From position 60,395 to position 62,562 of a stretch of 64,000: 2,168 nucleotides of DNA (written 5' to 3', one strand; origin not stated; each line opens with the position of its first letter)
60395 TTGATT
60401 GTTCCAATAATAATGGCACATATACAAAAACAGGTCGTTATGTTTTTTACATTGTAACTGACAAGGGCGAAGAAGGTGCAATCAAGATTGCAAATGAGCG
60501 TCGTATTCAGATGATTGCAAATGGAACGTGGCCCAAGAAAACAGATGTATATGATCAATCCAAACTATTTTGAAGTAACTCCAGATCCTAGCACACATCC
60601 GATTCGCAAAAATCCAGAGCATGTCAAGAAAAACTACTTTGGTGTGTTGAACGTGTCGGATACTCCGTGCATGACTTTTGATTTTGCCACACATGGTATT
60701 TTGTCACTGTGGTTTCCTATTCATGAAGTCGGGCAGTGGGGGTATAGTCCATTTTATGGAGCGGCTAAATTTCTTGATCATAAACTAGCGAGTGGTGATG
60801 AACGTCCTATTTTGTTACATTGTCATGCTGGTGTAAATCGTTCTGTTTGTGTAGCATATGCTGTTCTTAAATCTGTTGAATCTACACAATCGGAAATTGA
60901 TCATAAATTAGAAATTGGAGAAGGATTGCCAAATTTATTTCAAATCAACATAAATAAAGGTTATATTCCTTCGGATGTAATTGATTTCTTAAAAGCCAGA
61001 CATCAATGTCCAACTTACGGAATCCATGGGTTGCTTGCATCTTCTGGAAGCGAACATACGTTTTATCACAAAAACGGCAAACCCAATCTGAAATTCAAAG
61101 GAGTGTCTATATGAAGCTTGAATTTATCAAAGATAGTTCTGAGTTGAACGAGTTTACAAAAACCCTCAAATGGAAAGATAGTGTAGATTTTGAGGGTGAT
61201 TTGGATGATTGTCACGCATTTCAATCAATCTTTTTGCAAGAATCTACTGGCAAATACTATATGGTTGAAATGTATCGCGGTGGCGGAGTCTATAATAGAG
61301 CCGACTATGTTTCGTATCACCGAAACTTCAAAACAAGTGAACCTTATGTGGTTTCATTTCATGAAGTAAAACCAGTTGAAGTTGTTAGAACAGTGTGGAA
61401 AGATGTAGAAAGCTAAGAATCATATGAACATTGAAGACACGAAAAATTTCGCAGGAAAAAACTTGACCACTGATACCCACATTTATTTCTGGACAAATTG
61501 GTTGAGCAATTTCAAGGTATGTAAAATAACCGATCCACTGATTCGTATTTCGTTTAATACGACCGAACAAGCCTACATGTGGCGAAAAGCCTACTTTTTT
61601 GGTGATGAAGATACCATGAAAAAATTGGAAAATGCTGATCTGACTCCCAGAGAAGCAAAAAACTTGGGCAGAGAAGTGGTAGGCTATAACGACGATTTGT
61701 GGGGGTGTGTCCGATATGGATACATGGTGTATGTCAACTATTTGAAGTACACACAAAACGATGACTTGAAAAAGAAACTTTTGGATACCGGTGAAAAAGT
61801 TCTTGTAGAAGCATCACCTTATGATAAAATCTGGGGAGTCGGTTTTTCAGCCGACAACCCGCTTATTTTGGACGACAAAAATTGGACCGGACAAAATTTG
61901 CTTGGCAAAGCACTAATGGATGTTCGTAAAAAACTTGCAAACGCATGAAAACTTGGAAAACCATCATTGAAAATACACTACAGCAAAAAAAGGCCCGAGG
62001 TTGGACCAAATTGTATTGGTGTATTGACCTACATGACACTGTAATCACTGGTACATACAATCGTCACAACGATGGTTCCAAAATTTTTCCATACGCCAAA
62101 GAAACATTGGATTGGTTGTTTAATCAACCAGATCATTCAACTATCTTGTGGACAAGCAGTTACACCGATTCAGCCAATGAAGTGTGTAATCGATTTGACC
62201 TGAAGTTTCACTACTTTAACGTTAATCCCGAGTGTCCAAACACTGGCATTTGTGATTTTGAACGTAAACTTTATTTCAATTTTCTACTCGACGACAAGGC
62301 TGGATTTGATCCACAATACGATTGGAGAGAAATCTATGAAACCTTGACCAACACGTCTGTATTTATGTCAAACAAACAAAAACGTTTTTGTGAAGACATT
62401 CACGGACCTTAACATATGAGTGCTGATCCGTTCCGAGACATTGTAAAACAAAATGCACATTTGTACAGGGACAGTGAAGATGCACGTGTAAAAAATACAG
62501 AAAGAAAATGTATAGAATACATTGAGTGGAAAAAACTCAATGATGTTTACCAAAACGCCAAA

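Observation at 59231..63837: Terminal operon packed with nucleotide and ADP-ribose processing domains: Nudix, Cys-phosphatase, NADAR, Nuc_deoxyrib_tr-like and calcineurin-like phosphoesterase, closed by a strong terminator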

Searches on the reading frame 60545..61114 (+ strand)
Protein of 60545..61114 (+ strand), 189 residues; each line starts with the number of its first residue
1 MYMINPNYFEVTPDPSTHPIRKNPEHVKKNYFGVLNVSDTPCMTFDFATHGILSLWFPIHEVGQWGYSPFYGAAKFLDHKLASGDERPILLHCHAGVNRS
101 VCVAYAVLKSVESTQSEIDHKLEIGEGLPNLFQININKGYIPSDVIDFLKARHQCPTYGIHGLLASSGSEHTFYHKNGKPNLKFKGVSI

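Call 3: search_protein_families(library=pfam, proteins=[window:60545-61114:+], max_evalue=0.1)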
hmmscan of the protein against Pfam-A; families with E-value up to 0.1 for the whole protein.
window:60545-61114:+ (189 aa): 5 families
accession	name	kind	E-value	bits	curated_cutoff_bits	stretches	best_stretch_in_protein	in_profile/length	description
PF00782.25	DSPc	-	3.6e-06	27.2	33.5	1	32-108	20-95/133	Dual specificity phosphatase, catalytic domain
PF04179.17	Init_tRNA_PT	-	0.00058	20.5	22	1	74-120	25-71/114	Rit1 DUSP-like domain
PF00102.32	Y_phosphatase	-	0.0097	16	20.9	1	83-115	166-200/234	Protein-tyrosine phosphatase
PF22785.1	Tc-R-P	-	0.05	14.6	27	1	50-104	45-97/106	Polymorphic toxin system, DSP-PTPase phosphatase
PF22741.1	PTP-NADK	-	0.09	12.6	27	0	83-103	104-124/163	DSP-PTPase phosphatase fused to NAD+ Kinase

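Call 7: search_protein_families(library=phrogs, proteins=[window:60545-61114:+], max_evalue=0.01)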
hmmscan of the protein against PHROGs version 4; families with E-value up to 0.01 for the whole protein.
window:60545-61114:+ (189 aa): 3 families
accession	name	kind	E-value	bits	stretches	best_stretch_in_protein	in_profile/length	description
phrog_32716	-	other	0.00024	22.4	1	79-116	77-112/149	dual specificity phosphatase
phrog_5614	-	unknown function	0.0017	19.2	1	83-112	80-109/161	-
phrog_10650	-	other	0.0042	17.5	1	85-109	106-130/169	dual specificity phosphatase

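Call 17: search_protein_families(library=ncbifam, proteins=[window:60545-61114:+], max_evalue=0.1)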
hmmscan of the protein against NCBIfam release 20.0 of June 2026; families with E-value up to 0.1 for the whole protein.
window:60545-61114:+ (189 aa): 0 families

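Call 19: search_solved_structures(query=window:60545-61114:+, max_evalue=1, show_alignments=1)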
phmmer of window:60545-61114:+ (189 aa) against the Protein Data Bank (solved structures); distinct sequences matched with E-value up to 1: 37.
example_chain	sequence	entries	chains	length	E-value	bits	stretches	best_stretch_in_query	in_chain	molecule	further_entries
3f81_A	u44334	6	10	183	0.01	18.8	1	49-125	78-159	Dual specificity protein phosphatase 3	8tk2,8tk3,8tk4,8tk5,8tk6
1vhr_A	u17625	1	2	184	0.01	18.8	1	49-125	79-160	HUMAN VH1-RELATED DUAL-SPECIFICITY PHOSPHATASE VHR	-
9dj9_A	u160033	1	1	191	0.011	18.7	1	49-125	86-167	Dual specificity protein phosphatase 3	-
2q05_A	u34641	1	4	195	0.014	18.3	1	86-113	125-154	Dual specificity protein phosphatase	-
3lj8_A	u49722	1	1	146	0.015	18.3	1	40-109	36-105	Tyrosine-protein phosphatase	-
2y96_A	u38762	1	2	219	0.022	17.7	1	44-108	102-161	DUAL SPECIFICITY PHOSPHATASE DUPD1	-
8to0_Fx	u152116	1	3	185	0.023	17.6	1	48-126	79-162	Dual specificity protein phosphatase 3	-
3sr9_A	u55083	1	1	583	0.032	17.2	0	83-112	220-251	Receptor-type tyrosine-protein phosphatase S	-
4ki9_A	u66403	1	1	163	0.04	16.9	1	72-115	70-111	Dual specificity protein phosphatase 12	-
4jnb_A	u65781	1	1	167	0.042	16.8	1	72-115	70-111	Dual specificity protein phosphatase 12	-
8gz4_A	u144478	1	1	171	0.056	16.4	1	86-114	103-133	Dual specificity protein phosphatase H1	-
2p4d_A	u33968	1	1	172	0.058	16.4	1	86-114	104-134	Dual specificity protein phosphatase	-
2fh7_A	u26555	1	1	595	0.06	16.3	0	83-104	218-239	Receptor-type tyrosine-protein phosphatase S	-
6i28_A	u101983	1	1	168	0.095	15.7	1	84-109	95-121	ORF98 PTP-2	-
4yr8_G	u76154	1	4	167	0.16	14.9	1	23-112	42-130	Dual specificity protein phosphatase 16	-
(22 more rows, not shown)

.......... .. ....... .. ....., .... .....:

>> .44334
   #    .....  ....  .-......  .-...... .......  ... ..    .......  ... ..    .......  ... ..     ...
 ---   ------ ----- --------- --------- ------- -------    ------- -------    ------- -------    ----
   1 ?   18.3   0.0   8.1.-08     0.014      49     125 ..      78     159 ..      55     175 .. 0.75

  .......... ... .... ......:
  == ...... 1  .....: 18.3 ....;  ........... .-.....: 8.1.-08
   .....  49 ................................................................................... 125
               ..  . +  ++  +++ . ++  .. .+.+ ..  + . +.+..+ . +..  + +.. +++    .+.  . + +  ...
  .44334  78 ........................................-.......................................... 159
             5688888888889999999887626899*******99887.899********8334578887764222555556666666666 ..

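Call 30: search_dna_similar(query=window:60545-61114:+, collection=phages, mode=protein, max_rows=25, max_evalue=0.001)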
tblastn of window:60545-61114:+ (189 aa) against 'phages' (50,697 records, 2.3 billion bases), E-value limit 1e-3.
No match.

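Call 41: find_related_loci(query=window:60545-61114:+, collection=viral_contigs, flank=10000)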
Query window:60545-61114:+ (189 aa) in viral_contigs; peptide patterns used: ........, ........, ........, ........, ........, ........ (x = any residue, [..] = any of these).
1 stretches matched a pattern, but none encodes a relative of the query by tblastn (E <= 1e-3).

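Call 84: find_homologous_proteins(query=window:60545-61114:+, max_evalue=0.001)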
Query window:60545-61114:+ (189 aa): 39 proteins with E <= 0.001 among 64 candidates.
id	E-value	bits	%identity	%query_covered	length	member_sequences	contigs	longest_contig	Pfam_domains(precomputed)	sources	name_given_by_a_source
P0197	4.7e-129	446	100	100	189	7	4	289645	PF00782.26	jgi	-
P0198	9.4e-92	324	76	96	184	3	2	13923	PF00782.26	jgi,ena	jgi:hypothetical protein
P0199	5.4e-84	299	71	100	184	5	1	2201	-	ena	-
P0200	1.4e-82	294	70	96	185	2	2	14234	PF00782.26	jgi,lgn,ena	-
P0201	6.4e-77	276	65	96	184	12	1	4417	PF00782.26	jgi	jgi:hypothetical protein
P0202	2.6e-76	274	65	96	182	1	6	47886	-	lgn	-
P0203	3.2e-75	270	68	96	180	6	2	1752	PF00782.26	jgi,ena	-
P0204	2.6e-73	264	66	97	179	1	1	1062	-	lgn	-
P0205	5.4e-72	260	65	97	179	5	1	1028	-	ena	-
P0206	6.2e-71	256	65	96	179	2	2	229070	PF00782.26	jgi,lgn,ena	jgi:hypothetical protein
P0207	1.6e-70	255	65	96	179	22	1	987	PF00782.26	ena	-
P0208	4.2e-70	254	64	97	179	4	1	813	PF00782.26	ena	-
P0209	4.2e-66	240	60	93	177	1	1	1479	PF00782.26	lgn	-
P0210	9.1e-62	226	68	74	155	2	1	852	-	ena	-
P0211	1.1e-57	213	53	96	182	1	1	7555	PF00782.26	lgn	-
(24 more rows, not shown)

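Call 90: find_related_loci(query=A3, collection=viral_contigs, flank=10000)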
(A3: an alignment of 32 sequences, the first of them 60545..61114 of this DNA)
Query A3 (189 aa) in viral_contigs; peptide patterns used: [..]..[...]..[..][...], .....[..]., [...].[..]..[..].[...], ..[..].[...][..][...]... (x = any residue, [..] = any of these).
140 stretches matched a pattern; 18 encode a relative of the query (tblastn E <= 1e-3); 18 distinct loci.
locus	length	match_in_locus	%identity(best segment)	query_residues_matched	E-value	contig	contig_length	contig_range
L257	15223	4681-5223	67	9-189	2e-83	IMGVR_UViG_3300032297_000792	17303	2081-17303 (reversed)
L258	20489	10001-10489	49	9-176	1e-47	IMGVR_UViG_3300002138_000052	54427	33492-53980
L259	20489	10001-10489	49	9-176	1e-47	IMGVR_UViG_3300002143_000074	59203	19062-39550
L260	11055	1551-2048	40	3-169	2e-37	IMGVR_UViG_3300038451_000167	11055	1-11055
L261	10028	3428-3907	43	3-164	2e-37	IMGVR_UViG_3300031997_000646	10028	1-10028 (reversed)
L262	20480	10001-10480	42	14-178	2e-35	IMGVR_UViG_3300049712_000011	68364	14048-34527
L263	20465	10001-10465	36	7-173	2e-26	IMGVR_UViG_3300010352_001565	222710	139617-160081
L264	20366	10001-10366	30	34-168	2e-12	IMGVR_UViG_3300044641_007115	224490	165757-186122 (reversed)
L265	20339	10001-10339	30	54-172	5e-12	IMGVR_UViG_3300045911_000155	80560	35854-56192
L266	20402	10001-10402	35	25-143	1e-11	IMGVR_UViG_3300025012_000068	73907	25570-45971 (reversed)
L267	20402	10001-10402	35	25-143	1e-11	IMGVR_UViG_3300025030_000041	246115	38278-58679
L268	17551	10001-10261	38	18-104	8e-10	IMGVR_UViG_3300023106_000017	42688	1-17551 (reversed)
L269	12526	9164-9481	35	34-142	2e-9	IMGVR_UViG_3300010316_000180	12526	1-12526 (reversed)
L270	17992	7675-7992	35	34-142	2e-9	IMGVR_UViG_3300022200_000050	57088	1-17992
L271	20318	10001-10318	35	34-142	2e-9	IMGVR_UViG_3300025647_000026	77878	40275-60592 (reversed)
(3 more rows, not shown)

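Call 94: predict_structure(alignment_id=A3)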
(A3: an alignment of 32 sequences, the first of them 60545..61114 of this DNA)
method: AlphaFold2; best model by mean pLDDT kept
length: 189 residues; sequences in the alignment: 32
mean_pLDDT: 89.0   pTM: 0.85
mean pLDDT of the five models: 89.0, 87.2, 87.0, 86.4, 86.2
residues with pLDDT >= 90: 141; 70-90: 25; 50-70: 19; < 50: 4
segments of 3 or more residues with pLDDT < 50: 1-4
pLDDT, mean of each block of 10 residues (from residue 1): 63 96 98 98 98 97 94 97 96 96 96 80 71 95 97 95 92 62 66
secondary structure, 60 per line:
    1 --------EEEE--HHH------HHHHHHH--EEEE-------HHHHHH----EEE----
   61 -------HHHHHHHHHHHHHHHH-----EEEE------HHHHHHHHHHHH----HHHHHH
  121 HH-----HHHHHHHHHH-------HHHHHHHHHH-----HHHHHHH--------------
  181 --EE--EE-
elements in order: E9-12 H24-30 E33-36 H44-49 E54-56 H68-83 E89-92 H99-110 H115-122 H128-137 H145-154 H160-166

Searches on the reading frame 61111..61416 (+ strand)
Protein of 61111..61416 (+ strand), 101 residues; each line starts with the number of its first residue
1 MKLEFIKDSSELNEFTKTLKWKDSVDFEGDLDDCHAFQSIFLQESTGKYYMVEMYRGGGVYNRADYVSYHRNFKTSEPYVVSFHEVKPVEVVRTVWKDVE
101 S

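Call 3: search_protein_families(library=pfam, proteins=[window:61111-61416:+], max_evalue=0.1)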
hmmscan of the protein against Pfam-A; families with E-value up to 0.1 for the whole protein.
window:61111-61416:+ (101 aa): 0 families

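Call 7: search_protein_families(library=phrogs, proteins=[window:61111-61416:+], max_evalue=0.01)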
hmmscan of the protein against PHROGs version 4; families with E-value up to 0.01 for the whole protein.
window:61111-61416:+ (101 aa): 0 families

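Call 17: search_protein_families(library=ncbifam, proteins=[window:61111-61416:+], max_evalue=0.1)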
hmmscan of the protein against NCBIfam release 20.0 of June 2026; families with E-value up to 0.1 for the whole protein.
window:61111-61416:+ (101 aa): 0 families

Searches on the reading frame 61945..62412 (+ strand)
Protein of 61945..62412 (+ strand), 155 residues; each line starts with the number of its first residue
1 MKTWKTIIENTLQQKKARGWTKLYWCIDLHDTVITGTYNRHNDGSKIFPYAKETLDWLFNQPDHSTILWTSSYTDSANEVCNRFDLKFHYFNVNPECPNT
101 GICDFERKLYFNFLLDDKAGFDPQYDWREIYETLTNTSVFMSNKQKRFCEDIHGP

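Call 3: search_protein_families(library=pfam, proteins=[window:61945-62412:+], max_evalue=0.1)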
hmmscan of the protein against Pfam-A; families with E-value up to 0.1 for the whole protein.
window:61945-62412:+ (155 aa): 3 families
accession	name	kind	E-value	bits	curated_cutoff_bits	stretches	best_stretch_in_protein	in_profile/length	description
PF16282.11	SANT_DAMP1_like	-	0.0087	16.7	29.1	1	38-89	3-49/80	SANT/Myb-like domain of DAMP1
PF00266.25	Aminotran_5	-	0.042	13.3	21.5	1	32-84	29-81/371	Aminotransferase class-V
PF14424.12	Toxin-deaminase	-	0.099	13.2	29.6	0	12-93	59-140/146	The BURPS668_1122 family of deaminases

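Call 7: search_protein_families(library=phrogs, proteins=[window:61945-62412:+], max_evalue=0.01)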
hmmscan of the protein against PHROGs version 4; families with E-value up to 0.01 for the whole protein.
window:61945-62412:+ (155 aa): 1 family
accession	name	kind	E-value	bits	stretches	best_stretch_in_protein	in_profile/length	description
phrog_1238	-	moron, auxiliary metabolic gene and host takeover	4e-09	37.3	1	16-143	16-141/155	phosphoheptose isomerase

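Call 17: search_protein_families(library=ncbifam, proteins=[window:61945-62412:+], max_evalue=0.1)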
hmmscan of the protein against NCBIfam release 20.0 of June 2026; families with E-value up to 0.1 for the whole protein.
window:61945-62412:+ (155 aa): 1 family
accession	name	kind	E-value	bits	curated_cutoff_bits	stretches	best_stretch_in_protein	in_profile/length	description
NF046079.1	HAD_phos_BT0820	equivalog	6.3e-09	36.3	165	1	26-146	4-122/137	BT0820 family HAD-type phosphatase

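Call 78: find_homologous_proteins(query=window:61945-62412:+, max_evalue=0.001)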
Query window:61945-62412:+ (155 aa): 83 proteins with E <= 0.001 among 84 candidates.
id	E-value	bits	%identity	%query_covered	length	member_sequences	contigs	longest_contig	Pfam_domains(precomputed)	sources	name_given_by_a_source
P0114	2.2e-106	371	99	100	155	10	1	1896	-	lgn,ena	-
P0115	1.6e-80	287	77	99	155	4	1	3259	-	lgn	-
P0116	1.7e-63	231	67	97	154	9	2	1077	-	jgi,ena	jgi:hypothetical protein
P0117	1.9e-63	231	67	97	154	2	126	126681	-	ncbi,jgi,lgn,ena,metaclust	jgi:hypothetical protein|metaclust:\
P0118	2.1e-63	231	66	97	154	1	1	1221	-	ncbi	-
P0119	3.0e-63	231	67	97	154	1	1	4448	-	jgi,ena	jgi:hypothetical protein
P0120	5.4e-63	230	66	97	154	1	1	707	-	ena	-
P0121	6.3e-63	230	69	89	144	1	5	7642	-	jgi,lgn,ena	-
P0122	1.0e-62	229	64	97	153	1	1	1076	-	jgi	jgi:hypothetical protein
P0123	1.4e-62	228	67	97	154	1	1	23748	-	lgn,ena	-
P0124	4.1e-62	227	63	97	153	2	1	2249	-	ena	-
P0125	8.8e-62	226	65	97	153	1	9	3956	-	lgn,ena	-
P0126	3.2e-61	224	66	97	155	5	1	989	-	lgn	-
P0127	4.0e-61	224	63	99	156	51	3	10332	-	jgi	-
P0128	4.6e-61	223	61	95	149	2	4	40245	-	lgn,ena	-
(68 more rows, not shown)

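Call 81: find_related_loci(query=A2, collection=viral_contigs, flank=10000)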
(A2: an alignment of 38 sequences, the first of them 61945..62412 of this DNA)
Query A2 (155 aa) in viral_contigs; peptide patterns used: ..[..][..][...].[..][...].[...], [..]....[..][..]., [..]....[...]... (x = any residue, [..] = any of these).
532 stretches matched a pattern; 152 encode a relative of the query (tblastn E <= 1e-3); the best 80 are kept; 79 distinct loci.
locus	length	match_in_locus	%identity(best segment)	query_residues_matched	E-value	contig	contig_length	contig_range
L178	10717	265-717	67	1-151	4e-66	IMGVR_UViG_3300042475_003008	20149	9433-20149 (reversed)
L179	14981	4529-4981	67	1-151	4e-66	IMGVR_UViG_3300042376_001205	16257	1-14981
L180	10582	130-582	67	1-151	4e-66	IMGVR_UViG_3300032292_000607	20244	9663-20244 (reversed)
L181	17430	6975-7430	62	1-153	1e-61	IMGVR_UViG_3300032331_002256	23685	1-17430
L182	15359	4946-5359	67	1-138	2e-61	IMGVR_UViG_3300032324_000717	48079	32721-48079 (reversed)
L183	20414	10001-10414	67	1-138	2e-60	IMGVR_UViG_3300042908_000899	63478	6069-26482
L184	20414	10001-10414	67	1-138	2e-60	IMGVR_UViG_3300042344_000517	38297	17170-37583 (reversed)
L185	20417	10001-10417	66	1-139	2e-60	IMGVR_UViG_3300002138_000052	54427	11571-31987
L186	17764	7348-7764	66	1-139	2e-60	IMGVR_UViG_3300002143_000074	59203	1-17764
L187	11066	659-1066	65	1-135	1e-58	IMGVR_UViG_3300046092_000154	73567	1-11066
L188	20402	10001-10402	64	1-134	8e-58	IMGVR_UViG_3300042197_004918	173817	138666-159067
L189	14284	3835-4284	60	1-151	7e-58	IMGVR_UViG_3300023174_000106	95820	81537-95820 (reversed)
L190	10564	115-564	60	1-151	2e-57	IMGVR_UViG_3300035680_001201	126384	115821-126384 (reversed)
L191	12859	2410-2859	58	1-151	8e-57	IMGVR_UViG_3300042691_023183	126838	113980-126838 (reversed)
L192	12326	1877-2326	58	1-151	8e-57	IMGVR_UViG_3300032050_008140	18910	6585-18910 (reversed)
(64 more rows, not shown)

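Call 85: predict_structure(alignment_id=A2)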
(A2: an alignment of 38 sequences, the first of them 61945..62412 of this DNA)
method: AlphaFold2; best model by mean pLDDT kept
length: 155 residues; sequences in the alignment: 38
mean_pLDDT: 88.2   pTM: 0.80
mean pLDDT of the five models: 88.2, 87.7, 87.8, 87.4, 87.0
residues with pLDDT >= 90: 107; 70-90: 25; 50-70: 20; < 50: 3
segments of 3 or more residues with pLDDT < 50: none
pLDDT, mean of each block of 10 residues (from residue 1): 92 95 96 91 93 98 96 93 97 79 80 96 97 79 57 55
secondary structure, 60 per line:
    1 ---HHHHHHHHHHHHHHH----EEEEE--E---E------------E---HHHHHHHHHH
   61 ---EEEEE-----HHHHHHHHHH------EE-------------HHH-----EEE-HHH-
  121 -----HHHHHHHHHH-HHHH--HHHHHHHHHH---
elements in order: H4-18 E23-27 H51-60 E64-68 H74-83 E113-115 H126-135 H137-140 H143-152
